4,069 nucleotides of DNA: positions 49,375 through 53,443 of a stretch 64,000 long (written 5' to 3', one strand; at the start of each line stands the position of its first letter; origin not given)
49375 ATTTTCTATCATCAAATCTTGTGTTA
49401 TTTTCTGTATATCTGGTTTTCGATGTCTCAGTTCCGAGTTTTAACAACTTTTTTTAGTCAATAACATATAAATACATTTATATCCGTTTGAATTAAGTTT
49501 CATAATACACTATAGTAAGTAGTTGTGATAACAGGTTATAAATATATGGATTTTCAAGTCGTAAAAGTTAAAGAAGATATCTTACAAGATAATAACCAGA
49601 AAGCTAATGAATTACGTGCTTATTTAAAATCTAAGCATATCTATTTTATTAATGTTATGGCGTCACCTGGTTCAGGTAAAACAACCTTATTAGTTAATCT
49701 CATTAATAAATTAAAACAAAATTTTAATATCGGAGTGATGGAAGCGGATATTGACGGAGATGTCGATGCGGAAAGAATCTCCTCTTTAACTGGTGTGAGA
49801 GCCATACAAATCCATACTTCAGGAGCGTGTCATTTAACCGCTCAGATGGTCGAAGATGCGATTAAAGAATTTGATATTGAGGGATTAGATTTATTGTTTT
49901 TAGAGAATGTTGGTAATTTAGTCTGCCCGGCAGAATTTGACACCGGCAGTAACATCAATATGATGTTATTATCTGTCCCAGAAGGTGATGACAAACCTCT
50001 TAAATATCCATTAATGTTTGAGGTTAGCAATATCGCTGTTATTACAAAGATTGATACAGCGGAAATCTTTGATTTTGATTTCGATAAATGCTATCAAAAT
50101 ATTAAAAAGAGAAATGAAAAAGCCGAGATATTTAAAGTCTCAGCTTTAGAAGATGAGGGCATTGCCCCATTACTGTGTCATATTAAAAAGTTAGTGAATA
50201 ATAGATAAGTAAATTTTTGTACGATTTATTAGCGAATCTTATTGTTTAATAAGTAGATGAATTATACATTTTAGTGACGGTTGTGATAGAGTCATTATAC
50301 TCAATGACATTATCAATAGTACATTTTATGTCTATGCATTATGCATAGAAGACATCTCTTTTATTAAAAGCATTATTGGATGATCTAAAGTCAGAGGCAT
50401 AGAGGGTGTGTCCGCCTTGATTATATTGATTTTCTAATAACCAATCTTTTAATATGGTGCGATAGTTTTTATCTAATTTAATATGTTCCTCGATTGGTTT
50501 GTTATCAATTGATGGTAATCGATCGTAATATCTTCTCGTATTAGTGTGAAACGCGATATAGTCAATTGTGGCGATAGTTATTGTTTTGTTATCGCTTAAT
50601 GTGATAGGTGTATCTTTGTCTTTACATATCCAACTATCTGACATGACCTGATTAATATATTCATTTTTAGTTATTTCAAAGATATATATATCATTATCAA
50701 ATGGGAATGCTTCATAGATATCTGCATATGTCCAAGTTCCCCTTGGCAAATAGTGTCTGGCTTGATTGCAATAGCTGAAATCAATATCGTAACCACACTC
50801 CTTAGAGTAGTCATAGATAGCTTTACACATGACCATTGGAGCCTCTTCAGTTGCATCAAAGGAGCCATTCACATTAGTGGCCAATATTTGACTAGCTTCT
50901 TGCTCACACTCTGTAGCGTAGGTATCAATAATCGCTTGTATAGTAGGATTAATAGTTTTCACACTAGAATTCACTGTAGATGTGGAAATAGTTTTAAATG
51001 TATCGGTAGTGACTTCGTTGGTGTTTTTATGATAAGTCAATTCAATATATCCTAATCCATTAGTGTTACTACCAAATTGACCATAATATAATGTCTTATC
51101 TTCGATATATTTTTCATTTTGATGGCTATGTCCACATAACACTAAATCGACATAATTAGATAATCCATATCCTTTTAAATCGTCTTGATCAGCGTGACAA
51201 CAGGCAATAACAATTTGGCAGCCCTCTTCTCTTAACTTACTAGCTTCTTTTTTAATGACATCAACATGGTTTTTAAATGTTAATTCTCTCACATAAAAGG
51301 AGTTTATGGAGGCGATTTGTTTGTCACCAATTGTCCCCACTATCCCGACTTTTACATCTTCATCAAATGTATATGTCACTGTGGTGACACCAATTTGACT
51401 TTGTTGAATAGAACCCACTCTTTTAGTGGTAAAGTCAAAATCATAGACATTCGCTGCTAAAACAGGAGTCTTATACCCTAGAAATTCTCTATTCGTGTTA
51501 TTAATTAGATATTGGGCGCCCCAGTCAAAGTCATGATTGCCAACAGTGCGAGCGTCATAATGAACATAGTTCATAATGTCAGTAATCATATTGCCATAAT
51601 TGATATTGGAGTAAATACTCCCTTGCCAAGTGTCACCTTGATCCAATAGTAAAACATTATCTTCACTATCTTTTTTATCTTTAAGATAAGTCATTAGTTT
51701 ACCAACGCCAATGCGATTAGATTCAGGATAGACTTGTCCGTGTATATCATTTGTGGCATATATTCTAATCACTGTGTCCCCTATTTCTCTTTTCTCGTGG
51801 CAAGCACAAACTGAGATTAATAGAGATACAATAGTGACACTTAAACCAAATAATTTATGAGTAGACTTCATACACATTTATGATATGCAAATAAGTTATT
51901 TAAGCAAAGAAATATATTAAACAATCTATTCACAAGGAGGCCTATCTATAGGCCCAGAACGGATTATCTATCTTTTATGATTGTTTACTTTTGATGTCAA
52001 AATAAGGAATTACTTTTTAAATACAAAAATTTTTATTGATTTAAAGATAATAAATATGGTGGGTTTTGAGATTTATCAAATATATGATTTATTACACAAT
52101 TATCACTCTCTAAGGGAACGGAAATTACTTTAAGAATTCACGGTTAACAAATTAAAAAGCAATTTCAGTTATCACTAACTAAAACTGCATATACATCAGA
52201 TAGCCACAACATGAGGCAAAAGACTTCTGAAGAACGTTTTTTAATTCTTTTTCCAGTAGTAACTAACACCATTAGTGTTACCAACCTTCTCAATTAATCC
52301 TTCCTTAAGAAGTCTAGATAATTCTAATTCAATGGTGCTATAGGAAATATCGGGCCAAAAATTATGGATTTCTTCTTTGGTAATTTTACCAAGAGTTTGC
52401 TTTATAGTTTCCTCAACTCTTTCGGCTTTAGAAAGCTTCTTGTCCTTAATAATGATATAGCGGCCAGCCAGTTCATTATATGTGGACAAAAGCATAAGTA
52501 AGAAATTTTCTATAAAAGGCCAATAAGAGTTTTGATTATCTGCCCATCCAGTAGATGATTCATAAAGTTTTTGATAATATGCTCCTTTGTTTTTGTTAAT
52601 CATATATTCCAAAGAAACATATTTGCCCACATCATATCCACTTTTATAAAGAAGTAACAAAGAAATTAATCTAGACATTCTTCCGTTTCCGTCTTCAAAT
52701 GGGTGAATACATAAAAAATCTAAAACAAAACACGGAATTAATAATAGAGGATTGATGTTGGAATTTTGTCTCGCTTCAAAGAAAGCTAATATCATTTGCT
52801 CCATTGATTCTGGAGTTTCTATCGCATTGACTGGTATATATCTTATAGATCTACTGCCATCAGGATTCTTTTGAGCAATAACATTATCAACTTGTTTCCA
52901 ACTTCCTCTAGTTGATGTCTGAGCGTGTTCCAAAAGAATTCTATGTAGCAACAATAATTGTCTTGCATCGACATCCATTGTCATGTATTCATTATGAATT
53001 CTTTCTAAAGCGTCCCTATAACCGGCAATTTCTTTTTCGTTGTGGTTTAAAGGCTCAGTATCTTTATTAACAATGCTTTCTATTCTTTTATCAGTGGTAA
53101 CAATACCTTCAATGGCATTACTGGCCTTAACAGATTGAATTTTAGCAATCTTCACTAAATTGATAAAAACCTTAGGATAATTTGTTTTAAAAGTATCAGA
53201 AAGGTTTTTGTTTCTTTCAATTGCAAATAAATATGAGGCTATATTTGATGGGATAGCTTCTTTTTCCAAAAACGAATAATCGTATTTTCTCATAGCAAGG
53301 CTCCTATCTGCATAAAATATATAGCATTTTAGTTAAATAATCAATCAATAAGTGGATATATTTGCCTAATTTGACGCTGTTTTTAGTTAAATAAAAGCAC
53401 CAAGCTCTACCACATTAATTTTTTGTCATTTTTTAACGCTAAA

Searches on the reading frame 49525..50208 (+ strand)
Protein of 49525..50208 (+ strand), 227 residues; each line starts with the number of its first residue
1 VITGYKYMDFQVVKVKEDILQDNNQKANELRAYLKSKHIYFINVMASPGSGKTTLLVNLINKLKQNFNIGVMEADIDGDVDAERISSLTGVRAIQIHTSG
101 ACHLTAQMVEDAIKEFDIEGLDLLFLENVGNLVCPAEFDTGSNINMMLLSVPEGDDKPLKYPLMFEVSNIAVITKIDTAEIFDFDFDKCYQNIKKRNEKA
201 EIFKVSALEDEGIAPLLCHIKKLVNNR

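Call 97: search_protein_families(library=pfam, proteins=[window:49525-50208:+], max_evalue=0.001)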
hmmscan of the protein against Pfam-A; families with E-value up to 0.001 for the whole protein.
window:49525-50208:+ (227 aa): 4 families
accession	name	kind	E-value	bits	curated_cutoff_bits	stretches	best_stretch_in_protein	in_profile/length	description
PF02492.25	cobW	-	2.3e-16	60.3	20.7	1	43-203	4-179/180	CobW/HypB/UreG, nucleotide-binding domain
PF03308.22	MeaB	-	1.8e-07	30.9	23.1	1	37-222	31-233/273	Methylmalonyl Co-A mutase-associated GTPase MeaB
PF00009.33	GTP_EFTU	-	3.9e-05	23.8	26.5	0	166-224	121-186/188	Elongation factor Tu GTP binding domain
PF10662.15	PduV-EutP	-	0.0003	21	21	0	160-221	83-142/143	Ethanolamine utilisation - propanediol utilisation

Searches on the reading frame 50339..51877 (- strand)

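Call 97: search_protein_families(library=pfam, proteins=[window:50339-51877:-], max_evalue=0.001)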
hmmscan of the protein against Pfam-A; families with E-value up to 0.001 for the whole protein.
window:50339-51877:- (512 aa): 2 families
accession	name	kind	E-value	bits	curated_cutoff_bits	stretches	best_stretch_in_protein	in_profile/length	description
PF00149.33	Metallophos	-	9.7e-09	36.4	21.5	1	37-253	1-190/191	Calcineurin-like phosphoesterase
PF02872.23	5_nucleotid_C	-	4e-05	24.2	23.6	1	352-483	30-149/158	5'-nucleotidase, C-terminal domain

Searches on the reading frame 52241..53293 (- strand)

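Call 3: search_protein_families(library=pfam, proteins=[window:52241-53293:-], max_evalue=0.1)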
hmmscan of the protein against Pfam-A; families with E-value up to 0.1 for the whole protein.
window:52241-53293:- (350 aa): 4 families
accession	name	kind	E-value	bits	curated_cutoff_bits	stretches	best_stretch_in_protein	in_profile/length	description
PF02661.23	Fic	-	1.1e-13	52.2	24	1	108-215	2-93/93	Fic/DOC family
PF24744.1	CARF-assoc_HTH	-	0.0002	21.7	27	1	324-349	23-48/55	CARF-associated HTH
PF13784.11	Fic_N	-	0.0063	17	26.7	1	52-97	33-78/82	Fic/DOC family N-terminal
PF24034.1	DUF7343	-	0.023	15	27.6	0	287-341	2-57/62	Domain of unknown function (DUF7343)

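Call 4: search_protein_families(library=padloc, proteins=[window:52241-53293:-], max_evalue=0.1)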
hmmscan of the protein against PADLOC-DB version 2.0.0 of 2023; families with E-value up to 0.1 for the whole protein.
window:52241-53293:- (350 aa): 7 families
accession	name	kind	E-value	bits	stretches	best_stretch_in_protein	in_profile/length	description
PDLC03963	SoFic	-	6.4e-36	122.5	1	33-337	40-340/361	-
PDLC04966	PDC-S24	-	1.5e-15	55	1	84-253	211-375/497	-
PDLC04837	PDC-S04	-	7.8e-14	49.5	1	49-252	24-214/234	-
PDLC04840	PDC-S04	-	2e-12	45.3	1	54-216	15-172/227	-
PDLC04836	PDC-S04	-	7.5e-11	39.7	1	51-211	26-183/244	-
PDLC04839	PDC-S04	-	3.7e-10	37.8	1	187-239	131-179/205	-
PDLC04838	PDC-S04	-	2.3e-05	22.3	1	192-239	139-187/209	-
